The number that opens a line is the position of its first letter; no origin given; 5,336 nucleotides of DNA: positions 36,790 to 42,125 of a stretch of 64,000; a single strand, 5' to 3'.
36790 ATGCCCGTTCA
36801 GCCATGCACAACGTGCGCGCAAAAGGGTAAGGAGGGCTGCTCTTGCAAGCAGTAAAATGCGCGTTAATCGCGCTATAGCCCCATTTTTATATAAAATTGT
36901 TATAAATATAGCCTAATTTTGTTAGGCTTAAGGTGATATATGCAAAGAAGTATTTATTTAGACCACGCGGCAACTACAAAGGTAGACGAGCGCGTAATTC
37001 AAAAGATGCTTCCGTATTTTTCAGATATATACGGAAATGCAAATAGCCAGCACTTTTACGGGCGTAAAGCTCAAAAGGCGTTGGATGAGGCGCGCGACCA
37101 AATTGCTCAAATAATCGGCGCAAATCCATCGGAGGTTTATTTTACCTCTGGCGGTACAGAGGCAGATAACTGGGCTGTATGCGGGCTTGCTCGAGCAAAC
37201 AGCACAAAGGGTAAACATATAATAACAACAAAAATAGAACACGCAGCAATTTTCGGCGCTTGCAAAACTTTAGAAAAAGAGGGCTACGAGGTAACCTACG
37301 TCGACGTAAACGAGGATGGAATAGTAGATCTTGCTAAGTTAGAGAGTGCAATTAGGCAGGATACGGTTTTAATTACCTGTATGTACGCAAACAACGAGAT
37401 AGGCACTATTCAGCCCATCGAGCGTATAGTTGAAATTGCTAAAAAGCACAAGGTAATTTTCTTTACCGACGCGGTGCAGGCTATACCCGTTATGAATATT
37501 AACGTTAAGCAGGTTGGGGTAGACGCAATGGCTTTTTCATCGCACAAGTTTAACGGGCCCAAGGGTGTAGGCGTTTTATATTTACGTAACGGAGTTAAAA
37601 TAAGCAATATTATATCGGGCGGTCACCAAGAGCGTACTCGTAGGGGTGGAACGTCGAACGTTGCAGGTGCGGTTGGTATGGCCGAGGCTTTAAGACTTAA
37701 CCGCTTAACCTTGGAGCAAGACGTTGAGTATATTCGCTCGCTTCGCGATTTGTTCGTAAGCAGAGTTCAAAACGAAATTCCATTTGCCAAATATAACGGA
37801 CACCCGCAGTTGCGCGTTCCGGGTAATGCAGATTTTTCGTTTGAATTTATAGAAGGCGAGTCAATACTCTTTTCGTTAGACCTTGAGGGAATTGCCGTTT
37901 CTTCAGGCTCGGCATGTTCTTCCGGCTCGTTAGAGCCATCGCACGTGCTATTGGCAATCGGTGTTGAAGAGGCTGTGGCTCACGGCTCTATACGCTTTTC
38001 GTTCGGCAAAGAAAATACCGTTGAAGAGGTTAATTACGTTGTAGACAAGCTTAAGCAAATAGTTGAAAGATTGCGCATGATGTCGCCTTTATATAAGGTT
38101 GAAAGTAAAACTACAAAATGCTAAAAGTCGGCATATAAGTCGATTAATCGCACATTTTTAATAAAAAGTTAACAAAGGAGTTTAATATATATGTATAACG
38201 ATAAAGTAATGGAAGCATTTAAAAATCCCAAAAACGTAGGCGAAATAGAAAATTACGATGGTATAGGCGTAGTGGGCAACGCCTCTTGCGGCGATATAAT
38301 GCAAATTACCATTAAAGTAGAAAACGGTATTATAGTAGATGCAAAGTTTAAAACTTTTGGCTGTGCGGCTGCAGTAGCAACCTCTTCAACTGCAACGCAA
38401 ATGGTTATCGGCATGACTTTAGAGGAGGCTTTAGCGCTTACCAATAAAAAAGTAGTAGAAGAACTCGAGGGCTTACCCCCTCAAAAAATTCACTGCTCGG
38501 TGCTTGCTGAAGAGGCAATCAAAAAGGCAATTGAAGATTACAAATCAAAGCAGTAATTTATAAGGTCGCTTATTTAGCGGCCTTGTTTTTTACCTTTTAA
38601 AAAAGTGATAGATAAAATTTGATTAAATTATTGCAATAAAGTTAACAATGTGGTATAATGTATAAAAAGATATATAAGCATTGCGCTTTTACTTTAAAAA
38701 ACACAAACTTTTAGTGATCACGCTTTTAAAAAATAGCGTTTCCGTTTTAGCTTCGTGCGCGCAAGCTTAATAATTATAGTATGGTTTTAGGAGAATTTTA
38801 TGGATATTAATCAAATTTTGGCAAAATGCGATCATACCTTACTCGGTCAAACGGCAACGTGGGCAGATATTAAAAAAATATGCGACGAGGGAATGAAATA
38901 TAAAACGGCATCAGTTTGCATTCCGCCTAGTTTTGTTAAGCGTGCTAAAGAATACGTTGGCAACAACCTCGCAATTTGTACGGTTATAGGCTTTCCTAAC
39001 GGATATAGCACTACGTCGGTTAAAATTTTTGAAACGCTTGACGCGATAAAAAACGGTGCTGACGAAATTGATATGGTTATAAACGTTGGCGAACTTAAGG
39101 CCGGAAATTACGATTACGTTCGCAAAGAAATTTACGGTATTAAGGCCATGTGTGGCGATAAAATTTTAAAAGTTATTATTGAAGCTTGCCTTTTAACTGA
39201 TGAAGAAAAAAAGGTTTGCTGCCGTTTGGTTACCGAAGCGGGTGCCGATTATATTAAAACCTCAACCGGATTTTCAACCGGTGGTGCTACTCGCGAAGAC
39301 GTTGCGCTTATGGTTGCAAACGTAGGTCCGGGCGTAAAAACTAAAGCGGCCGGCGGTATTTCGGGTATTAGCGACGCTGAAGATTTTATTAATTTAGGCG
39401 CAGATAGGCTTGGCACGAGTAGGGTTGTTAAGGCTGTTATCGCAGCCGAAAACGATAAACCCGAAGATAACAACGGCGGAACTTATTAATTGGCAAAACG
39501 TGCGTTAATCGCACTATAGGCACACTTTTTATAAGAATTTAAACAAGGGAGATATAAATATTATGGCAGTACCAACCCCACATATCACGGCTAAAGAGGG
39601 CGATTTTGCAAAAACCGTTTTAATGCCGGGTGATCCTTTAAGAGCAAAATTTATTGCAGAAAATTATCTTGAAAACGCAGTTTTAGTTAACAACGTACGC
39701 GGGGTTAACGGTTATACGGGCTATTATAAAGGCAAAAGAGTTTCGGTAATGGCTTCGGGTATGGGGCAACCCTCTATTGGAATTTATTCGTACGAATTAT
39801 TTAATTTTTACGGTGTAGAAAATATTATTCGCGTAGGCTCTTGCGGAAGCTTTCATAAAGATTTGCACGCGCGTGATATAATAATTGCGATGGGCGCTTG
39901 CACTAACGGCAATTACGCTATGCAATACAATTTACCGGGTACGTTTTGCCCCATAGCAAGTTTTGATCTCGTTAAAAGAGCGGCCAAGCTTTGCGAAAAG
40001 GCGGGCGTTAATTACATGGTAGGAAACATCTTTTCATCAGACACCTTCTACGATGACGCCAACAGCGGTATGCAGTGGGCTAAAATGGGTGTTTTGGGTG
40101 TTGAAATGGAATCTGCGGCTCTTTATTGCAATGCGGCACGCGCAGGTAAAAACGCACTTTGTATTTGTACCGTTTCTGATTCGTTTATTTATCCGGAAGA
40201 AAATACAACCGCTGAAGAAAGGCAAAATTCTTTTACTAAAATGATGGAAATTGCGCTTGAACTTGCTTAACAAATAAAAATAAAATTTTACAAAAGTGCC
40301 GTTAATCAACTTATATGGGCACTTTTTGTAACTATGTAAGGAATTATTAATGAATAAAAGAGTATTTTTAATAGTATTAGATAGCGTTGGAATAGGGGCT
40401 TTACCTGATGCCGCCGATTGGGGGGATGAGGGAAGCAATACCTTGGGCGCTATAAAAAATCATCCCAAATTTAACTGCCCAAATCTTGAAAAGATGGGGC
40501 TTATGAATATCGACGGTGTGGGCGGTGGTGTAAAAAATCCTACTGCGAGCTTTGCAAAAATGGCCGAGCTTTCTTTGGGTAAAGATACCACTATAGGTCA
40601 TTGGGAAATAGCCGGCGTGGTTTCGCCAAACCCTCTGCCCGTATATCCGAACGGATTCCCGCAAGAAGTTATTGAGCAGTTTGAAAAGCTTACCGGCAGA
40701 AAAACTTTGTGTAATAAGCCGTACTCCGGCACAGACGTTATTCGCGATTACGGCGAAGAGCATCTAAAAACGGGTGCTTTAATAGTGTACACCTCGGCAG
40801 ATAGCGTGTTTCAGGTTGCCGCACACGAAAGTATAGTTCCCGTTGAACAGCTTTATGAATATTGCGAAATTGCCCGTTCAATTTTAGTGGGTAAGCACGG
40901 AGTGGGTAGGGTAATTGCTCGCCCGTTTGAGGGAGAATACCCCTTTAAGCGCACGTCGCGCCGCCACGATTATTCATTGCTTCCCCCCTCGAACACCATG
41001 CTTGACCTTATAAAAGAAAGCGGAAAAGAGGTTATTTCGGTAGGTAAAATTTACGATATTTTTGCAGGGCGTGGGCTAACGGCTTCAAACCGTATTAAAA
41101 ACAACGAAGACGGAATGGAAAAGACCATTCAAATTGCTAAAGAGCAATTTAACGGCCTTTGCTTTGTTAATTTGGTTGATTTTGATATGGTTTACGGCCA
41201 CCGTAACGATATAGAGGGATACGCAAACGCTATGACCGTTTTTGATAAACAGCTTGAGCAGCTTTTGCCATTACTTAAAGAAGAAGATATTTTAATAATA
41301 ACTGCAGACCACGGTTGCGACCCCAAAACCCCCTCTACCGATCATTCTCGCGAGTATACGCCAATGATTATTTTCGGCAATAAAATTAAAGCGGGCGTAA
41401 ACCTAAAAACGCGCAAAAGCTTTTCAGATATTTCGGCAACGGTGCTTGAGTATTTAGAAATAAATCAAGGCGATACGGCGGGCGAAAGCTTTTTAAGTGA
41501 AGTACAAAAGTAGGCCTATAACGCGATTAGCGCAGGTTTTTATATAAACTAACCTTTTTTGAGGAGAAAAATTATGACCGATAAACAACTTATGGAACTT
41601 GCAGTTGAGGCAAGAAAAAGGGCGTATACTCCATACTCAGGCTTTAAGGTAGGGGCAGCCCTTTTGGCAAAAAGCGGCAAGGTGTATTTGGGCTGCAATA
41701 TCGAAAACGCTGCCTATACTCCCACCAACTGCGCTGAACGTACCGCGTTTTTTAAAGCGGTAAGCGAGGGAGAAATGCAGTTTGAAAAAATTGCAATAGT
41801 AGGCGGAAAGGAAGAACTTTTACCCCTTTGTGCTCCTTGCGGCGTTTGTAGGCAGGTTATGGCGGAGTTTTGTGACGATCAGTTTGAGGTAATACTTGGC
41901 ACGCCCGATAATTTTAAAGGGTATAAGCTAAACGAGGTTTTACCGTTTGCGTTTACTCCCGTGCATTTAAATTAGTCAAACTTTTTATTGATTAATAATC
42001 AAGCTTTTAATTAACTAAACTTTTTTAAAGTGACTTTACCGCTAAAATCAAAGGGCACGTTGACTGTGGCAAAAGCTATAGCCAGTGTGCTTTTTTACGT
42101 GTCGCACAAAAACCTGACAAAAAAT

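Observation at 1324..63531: Very dense intergenic hairpin-repeat family with a conserved, non-palindromic 18-nt core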

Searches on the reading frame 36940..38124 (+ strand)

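Call 9: search_protein_families(library=ncbifam, proteins=[window:36940-38124:+])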
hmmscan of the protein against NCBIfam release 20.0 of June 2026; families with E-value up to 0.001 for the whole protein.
window:36940-38124:+ (394 aa): 57 families (the best 25 are shown)
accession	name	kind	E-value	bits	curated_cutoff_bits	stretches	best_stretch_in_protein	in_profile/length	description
TIGR03402.1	FeS_nifS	equivalog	8.7e-159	528.3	530.75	1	5-384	1-379/379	cysteine desulfurase NifS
NF010611.0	PRK14012.1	equivalog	1.8e-133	445.4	548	1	1-388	3-392/406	IscS subfamily cysteine desulfurase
TIGR02006.1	IscS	equivalog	6.7e-129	430.4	643.2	1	1-387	1-387/402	IscS subfamily cysteine desulfurase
TIGR03235.1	DNA_S_dndA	equivalog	1.8e-107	359.7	480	1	6-354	1-352/353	cysteine desulfurase DndA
TIGR03403.1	nifS_epsilon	equivalog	2.8e-106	355.6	587.7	1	5-382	1-380/382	NifS family cysteine desulfurase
NF002806.0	PRK02948.1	subfamily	6.1e-94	315.1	304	1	5-377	2-374/381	IscS subfamily cysteine desulfurase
TIGR01979.1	sufS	subfamily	3.7e-55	187.4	475.1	2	3-217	18-235/403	SufS family cysteine desulfurase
TIGR01977.1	am_tr_V_EF2568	hypoth_equivalog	1.4e-49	169.1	377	1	5-374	1-376/376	cysteine desulfurase family protein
NF041166.1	f2_encap_cargo1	exception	8.2e-43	147.4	800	1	4-374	246-623/623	family 2A encapsulin nanocompartment cargo protein cysteine desulfurase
NF040779.1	Sec_lyase_SclA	exception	1.1e-38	133.1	525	1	5-375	1-377/378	selenocysteine lyase SclA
NF008126.0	PRK10874.1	equivalog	5.6e-34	117.9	607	1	2-378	18-399/401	cysteine desulfurase CsdA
TIGR03392.1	FeS_syn_CsdA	equivalog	1.5e-33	116.6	493.6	1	2-378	15-396/398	cysteine desulfurase CsdA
NF006791.0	PRK09295.1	equivalog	1.2e-32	113.5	661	1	5-219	25-242/406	cysteine desulfurase SufS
TIGR01976.1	am_tr_V_VC1184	hypoth_equivalog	7.4e-31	107.8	352.35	1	3-218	18-234/401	cysteine desulfurase-like protein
TIGR04343.1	egtE_PLP_lyase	equivalog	1.6e-17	63.4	400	1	42-220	50-220/370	ergothioneine biosynthesis PLP-dependent enzyme EgtE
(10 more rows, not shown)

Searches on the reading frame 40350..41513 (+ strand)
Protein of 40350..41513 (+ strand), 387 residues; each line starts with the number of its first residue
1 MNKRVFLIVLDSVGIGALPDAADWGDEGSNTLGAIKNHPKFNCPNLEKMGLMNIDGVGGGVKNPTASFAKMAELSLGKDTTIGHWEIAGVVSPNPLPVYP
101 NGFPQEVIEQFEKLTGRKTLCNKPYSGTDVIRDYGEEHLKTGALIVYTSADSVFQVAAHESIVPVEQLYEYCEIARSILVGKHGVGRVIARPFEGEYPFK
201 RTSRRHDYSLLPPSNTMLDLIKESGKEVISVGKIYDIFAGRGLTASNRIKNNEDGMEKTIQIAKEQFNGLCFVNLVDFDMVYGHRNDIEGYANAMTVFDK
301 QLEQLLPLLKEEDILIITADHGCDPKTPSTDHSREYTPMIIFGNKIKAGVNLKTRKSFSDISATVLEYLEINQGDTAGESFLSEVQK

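Call 9: search_protein_families(library=ncbifam, proteins=[window:40350-41513:+])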
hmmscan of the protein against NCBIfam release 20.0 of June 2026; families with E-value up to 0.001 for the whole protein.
window:40350-41513:+ (387 aa): 5 families
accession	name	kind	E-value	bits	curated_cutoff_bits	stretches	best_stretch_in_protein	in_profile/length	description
NF003766.0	PRK05362.1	equivalog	9.5e-154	511.9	256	1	2-385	3-395/396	phosphopentomutase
TIGR01696.1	deoB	equivalog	8.8e-142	472.4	341.2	1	4-373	1-375/381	phosphopentomutase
NF009049.0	PRK12383.1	equivalog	3.5e-49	167.8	254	2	219-386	238-402/408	phosphopentomutase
TIGR01307.1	pgm_bpd_ind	equivalog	2.9e-10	39.2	330.65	1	262-375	380-496/504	2,3-bisphosphoglycerate-independent phosphoglycerate mutase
NF003104.0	PRK04024.1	equivalog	5.4e-06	25.4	489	1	249-348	276-372/412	2,3-bisphosphoglycerate-independent phosphoglycerate mutase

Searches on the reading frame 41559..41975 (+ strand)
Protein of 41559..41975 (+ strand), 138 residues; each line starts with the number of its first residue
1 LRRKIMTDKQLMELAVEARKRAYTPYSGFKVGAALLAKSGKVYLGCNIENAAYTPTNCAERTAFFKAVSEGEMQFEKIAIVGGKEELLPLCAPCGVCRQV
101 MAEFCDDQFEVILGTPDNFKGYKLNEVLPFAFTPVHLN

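Call 26: search_protein_families(library=pfam, proteins=[window:41559-41975:+], max_evalue=0.01)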
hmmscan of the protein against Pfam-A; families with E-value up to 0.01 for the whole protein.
window:41559-41975:+ (138 aa): 2 families
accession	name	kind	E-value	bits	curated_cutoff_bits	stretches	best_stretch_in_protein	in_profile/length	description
PF00383.29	dCMP_cyt_deam_1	-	1.9e-20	73.1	25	1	7-108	3-97/102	Cytidine and deoxycytidylate deaminase zinc-binding region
PF08211.18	dCMP_cyt_deam_2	-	1.6e-12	48.2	25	1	7-79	40-111/130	Cytidine and deoxycytidylate deaminase zinc-binding region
